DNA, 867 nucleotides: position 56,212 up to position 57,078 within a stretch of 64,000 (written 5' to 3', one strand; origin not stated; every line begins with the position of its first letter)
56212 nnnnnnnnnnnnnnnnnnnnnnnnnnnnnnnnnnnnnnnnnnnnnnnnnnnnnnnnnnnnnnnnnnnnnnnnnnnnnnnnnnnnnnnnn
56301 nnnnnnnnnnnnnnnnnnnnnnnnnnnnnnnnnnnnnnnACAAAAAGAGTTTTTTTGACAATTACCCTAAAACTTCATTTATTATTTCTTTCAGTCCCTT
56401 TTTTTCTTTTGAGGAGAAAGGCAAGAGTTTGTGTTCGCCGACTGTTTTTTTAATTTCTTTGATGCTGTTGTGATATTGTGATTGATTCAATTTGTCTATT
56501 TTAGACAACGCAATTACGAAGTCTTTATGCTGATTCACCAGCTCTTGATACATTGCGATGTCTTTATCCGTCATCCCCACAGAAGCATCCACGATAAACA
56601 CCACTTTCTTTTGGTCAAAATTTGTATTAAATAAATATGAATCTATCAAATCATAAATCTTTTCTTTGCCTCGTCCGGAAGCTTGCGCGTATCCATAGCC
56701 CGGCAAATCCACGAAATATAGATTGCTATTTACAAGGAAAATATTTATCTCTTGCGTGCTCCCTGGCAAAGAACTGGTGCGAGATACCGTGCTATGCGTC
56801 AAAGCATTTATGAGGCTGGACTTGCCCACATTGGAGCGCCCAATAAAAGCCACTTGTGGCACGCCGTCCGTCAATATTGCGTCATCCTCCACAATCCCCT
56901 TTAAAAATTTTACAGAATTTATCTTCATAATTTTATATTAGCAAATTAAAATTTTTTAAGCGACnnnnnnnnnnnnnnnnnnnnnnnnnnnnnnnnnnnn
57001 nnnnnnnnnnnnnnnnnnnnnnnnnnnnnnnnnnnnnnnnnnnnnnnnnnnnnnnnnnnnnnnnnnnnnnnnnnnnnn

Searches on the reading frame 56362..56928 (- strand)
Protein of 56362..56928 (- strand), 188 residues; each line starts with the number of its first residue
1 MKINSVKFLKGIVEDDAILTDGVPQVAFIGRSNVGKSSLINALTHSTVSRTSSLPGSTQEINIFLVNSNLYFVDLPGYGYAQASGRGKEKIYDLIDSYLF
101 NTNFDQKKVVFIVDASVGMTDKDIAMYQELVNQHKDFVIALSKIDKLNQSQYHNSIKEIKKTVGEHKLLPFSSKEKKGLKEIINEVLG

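Call 9: search_protein_families(library=pfam, proteins=[window:56362-56928:-], max_evalue=0.001)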
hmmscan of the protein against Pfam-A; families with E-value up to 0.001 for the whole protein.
window:56362-56928:- (188 aa): 7 families
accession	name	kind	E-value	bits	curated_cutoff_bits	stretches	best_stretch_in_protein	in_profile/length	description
PF01926.29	MMR_HSR1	-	4.5e-20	72.3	21.9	1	25-143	1-113/113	50S ribosome-binding GTPase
PF02421.24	FeoB_N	-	5.2e-17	62.2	27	1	25-185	2-155/156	Ferrous iron transport protein B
PF03193.22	RsgA_GTPase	-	1.8e-09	38.1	30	1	26-77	109-167/174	RsgA GTPase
PF00350.29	Dynamin_N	-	5.3e-09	36.8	27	1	26-61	1-36/168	Dynamin family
PF00009.33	GTP_EFTU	-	3.1e-07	30.6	26.5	1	109-186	96-182/188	Elongation factor Tu GTP binding domain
PF09439.16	SRPRB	-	0.00015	21.7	25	1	24-120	4-87/178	Signal recognition particle receptor beta subunit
PF10662.15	PduV-EutP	-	0.00048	20.4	21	0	25-184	3-139/143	Ethanolamine utilisation - propanediol utilisation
